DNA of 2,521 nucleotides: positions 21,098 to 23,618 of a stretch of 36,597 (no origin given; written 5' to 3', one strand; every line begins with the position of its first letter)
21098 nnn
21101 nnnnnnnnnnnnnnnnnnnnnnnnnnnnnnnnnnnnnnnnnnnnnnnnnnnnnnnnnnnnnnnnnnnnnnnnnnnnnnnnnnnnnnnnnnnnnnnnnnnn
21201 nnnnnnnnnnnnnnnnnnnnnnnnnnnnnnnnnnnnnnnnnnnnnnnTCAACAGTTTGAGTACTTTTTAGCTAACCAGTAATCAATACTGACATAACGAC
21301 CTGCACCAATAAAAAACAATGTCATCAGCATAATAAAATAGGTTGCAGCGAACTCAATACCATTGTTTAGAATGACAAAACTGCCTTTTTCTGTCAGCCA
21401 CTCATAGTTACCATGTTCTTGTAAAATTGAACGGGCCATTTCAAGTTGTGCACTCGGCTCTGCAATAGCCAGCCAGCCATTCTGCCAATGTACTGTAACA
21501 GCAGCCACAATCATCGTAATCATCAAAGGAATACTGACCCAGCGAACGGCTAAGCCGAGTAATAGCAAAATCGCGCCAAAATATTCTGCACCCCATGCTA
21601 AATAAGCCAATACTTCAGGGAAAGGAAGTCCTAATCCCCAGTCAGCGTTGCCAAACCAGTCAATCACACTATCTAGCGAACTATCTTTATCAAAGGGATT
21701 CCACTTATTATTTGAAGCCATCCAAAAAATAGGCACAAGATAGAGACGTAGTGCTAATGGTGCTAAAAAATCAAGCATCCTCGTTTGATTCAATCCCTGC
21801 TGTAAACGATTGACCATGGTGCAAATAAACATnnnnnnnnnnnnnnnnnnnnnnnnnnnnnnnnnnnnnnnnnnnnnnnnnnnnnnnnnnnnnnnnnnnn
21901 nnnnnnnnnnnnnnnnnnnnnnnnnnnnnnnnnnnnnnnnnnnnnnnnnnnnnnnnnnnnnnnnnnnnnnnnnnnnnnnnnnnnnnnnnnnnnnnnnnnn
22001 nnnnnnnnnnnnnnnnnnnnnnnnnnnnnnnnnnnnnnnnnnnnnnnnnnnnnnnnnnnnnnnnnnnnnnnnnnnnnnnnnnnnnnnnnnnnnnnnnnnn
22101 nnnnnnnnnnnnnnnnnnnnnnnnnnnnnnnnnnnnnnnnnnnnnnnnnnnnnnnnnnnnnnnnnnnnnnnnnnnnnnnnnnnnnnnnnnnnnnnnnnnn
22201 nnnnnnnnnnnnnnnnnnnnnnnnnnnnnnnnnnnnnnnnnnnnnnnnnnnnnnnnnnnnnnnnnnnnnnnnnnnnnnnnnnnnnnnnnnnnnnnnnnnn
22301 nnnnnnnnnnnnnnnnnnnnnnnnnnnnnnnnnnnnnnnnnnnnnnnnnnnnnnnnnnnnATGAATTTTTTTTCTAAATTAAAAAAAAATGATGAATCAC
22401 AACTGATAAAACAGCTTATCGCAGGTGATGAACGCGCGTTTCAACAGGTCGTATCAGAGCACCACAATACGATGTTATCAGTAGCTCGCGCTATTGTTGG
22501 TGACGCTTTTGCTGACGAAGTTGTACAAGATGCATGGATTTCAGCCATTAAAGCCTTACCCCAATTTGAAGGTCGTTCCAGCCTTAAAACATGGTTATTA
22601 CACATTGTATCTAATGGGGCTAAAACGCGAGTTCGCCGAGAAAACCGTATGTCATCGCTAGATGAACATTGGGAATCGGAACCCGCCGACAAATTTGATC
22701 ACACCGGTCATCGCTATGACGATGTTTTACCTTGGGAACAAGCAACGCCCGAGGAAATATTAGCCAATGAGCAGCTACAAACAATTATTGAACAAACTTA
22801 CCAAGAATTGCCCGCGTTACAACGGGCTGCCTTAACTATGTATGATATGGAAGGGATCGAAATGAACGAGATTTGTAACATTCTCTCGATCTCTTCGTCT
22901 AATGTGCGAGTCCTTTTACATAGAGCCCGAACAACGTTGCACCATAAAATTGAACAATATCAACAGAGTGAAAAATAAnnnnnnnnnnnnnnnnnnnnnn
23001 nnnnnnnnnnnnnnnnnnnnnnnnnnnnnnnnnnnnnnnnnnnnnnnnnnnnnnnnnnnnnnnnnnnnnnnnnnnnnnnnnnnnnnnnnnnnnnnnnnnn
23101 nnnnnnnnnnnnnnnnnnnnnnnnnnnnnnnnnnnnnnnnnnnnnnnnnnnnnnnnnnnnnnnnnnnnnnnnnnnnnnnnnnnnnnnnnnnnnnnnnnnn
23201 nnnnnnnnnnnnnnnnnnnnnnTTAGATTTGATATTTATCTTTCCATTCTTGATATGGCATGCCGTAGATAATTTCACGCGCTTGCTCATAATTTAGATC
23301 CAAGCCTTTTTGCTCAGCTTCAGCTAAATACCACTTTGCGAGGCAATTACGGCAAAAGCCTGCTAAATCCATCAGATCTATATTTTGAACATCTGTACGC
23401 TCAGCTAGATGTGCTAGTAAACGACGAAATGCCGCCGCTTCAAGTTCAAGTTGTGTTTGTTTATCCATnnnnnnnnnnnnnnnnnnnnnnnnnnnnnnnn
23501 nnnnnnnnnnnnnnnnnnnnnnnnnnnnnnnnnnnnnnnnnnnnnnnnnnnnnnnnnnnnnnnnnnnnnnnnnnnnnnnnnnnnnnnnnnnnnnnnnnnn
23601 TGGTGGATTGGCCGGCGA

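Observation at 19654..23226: ECF sigma / soluble ZAS anti-sigma divergent from a 6-Cys KCG-repeat secreted peptide - DoxX - MsrP - MsrQ operon: an HvfA/bufferin-like precursor with no MNIO or DUF2063 maturase beside it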

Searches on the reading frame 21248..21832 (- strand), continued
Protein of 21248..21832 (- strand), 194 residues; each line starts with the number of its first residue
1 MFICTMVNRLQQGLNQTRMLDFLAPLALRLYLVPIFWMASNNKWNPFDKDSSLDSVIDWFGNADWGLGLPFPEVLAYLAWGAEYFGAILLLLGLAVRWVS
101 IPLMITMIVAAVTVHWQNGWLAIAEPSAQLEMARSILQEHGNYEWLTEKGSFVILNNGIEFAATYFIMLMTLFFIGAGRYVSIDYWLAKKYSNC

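Call 64: find_related_loci(query=A2, collection=genome_contigs, flank=10000)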
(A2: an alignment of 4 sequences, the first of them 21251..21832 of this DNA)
Query A2 (194 aa) in genome_contigs; peptide patterns used: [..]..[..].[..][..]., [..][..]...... (x = any residue, [..] = any of these).
599 stretches matched a pattern (row limit reached: there are more); 555 encode a relative of the query (tblastn E <= 1e-3); the best 80 are kept; 80 distinct loci.
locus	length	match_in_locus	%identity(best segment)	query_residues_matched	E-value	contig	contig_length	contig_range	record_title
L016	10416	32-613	86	1-194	4e-111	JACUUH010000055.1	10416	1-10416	MAG: Gammaproteobacteria bacterium isolate Kmv26 NODE_3132_length_10416_cov_12.702056, whole genome shotgun sequence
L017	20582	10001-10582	77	1-194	2e-105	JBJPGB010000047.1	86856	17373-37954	MAG: Methylophagaceae bacterium isolate bin_07_a k141_706447, whole genome shotgun sequence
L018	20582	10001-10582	79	1-194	2e-105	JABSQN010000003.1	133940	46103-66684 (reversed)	MAG: Piscirickettsiaceae bacterium isolate DT_61 DT-Methylophagaceae-2_scaffold_3, whole genome shotgun sequence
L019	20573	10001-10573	80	4-194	4e-105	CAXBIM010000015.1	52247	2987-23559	MAG TPA_asm: uncultured Methylophaga sp. isolate ERR2762111_binner23_Refined_78 genome assembly, contig: ERZ3422204.974,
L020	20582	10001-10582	78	1-194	3e-104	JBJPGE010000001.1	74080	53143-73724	MAG: Methylophagaceae bacterium isolate bin_04_b NODE_13_length_74080_cov_2.644921, whole genome shotgun sequence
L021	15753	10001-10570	78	1-193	1e-100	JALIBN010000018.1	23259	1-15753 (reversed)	MAG: Pseudomonadota bacterium isolate MAG-71 FT_SA74731_FT_SPN01265_29_length_23259_cov_11, whole genome shotgun sequenc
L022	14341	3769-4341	77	1-194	1e-100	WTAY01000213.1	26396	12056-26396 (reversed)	MAG: Methylophaga sp. isolate GLR1851 c_000000034785, whole genome shotgun sequence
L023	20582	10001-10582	74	1-194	5e-100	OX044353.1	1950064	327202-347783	MAG: uncultured Gammaproteobacteria bacterium isolate W_MB302 genome assembly, chromosome: W_MB302_contig-1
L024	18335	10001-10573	73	1-191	8e-99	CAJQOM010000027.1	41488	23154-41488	MAG: uncultured Gammaproteobacteria bacterium isolate 10_20180529_Bin_109_1 genome assembly, contig: c_000002034953, who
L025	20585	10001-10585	74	1-194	5e-98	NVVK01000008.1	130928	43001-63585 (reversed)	MAG: Methylophaga sp. isolate NORP65 Contig_source1382A_328, whole genome shotgun sequence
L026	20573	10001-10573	74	1-194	1e-96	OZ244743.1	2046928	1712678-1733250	MAG: Methylophagaceae bacterium isolate bc1f9cef-c68b-4201-a6a9-0d3f467c5090 genome assembly, chromosome: 1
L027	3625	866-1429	70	1-191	3e-92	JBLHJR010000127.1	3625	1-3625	MAG: Candidatus Endobugula sp. isolate 3300054698_67 Ga0535670_0063928, whole genome shotgun sequence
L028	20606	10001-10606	69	3-192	4e-89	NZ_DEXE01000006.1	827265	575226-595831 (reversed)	MAG: Methylophaga sp. UBA3192 UBA3192_contig_48, whole genome shotgun sequence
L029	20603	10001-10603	69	3-191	8e-89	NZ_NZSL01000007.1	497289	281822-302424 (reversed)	MAG: Methylophaga sp. isolate EAC20 35944, whole genome shotgun sequence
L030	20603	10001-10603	67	3-191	3e-88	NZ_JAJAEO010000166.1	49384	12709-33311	Methylophaga pinxianii strain TMB456 NODE_78_length_49286_cov_258.673187, whole genome shotgun sequence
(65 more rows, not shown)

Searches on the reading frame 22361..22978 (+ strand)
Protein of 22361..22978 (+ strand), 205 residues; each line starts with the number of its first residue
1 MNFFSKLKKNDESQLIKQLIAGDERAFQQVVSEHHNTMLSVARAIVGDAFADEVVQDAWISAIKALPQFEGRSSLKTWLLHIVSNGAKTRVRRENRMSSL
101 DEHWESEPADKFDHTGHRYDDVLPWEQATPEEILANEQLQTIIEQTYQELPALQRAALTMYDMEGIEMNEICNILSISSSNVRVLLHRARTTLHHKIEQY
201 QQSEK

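Call 3: search_protein_families(library=ncbifam, proteins=[window:22361-22978:+], max_evalue=0.01)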
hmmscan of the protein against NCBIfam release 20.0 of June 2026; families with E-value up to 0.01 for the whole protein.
window:22361-22978:+ (205 aa): 95 families (the best 25 are shown)
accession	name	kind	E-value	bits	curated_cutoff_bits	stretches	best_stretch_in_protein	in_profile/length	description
NF008888.0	PRK11922.1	equivalog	1.5e-38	132.7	204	1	7-199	12-198/231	RNA polymerase sigma factor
TIGR02943.1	Sig70_famx1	hypoth_equivalog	3.4e-29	102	162.2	1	29-198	6-180/188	RNA polymerase sigma-70 factor, TIGR02943 family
NF008892.0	PRK11924.2-1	equivalog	4.2e-28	98.3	291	1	29-197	20-193/203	RNA polymerase sigma factor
NF009196.0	PRK12544.1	equivalog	4.8e-28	98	287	1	29-199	22-198/208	RNA polymerase factor sigma-70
NF009184.0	PRK12532.1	equivalog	4.3e-27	95.3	276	1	31-198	11-185/195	RNA polymerase sigma factor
NF007225.0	PRK09643.1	equivalog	1e-26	93.9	190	1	9-203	11-188/204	RNA polymerase sigma factor SigM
TIGR02939.1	RpoE_Sigma70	equivalog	3.2e-26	92.5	236.15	1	10-197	5-186/190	RNA polymerase sigma factor RpoE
TIGR02937.1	sigma70-ECF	superfamily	5.5e-25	87.9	42.9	1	26-196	2-164/165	sigma-70 family RNA polymerase sigma factor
NF009182.0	PRK12530.1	subfamily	1.4e-24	86.6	264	1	29-197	13-184/193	RNA polymerase sigma factor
NF009166.1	PRK12513.1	equivalog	3e-24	85.8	206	1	8-201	5-190/193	RNA polymerase sigma factor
NF004113.0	PRK05602.1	equivalog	1.2e-23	83.9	208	1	9-204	29-208/211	RNA polymerase sigma factor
NF007223.0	PRK09641.1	equivalog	3.3e-23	82.5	209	1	13-199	6-186/187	RNA polymerase sigma factor SigW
NF009173.0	PRK12520.1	equivalog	3.4e-22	79.1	255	1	29-196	6-178/191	RNA polymerase sigma factor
TIGR02985.1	Sig70_bacteroi1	subfamily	3.5e-22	79.3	126.4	1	26-197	2-162/162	RNA polymerase sigma-70 factor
NF006089.0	PRK08241.1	subfamily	4.1e-22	78.7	240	1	13-200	10-207/343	RNA polymerase subunit sigma-70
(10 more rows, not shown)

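Call 4: search_protein_families(library=pfam, proteins=[window:22361-22978:+], max_evalue=0.01)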
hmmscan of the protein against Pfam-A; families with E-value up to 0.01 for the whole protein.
window:22361-22978:+ (205 aa): 6 families
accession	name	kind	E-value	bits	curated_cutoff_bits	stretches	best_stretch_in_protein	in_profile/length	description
PF04542.20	Sigma70_r2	-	1.3e-14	54.2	24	1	31-96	2-70/71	Sigma-70 region 2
PF08281.18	Sigma70_r4_2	-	2.3e-11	43.6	25.7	1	143-193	4-54/54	Sigma-70, region 4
PF04545.22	Sigma70_r4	-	4.8e-06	26.4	24.1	1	148-193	3-48/50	Sigma-70, region 4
PF07638.17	Sigma70_ECF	-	1.4e-05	25.5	21.1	1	12-197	4-183/185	ECF sigma factor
PF22233.2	PhyR_sigma-like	-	0.00048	20.3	27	1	149-191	3-45/50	Response regulator PhyR, sigma-like domain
PF21235.4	UBA_ARI1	-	0.008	16.4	26.9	0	167-188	6-27/41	E3 ubiquitin-protein ligase ARIH1, UBA-like domain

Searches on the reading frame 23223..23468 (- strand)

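Call 3: search_protein_families(library=ncbifam, proteins=[window:23223-23468:-], max_evalue=0.01)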
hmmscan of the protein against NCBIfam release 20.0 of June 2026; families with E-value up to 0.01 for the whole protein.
window:23223-23468:- (81 aa): 0 families

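Call 4: search_protein_families(library=pfam, proteins=[window:23223-23468:-], max_evalue=0.01)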
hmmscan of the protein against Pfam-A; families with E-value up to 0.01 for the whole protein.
window:23223-23468:- (81 aa): 1 family
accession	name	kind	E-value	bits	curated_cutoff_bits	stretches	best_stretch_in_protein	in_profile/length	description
PF06844.16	DUF1244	-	1.3e-31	108.9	27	1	27-80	1-54/67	Protein of unknown function (DUF1244)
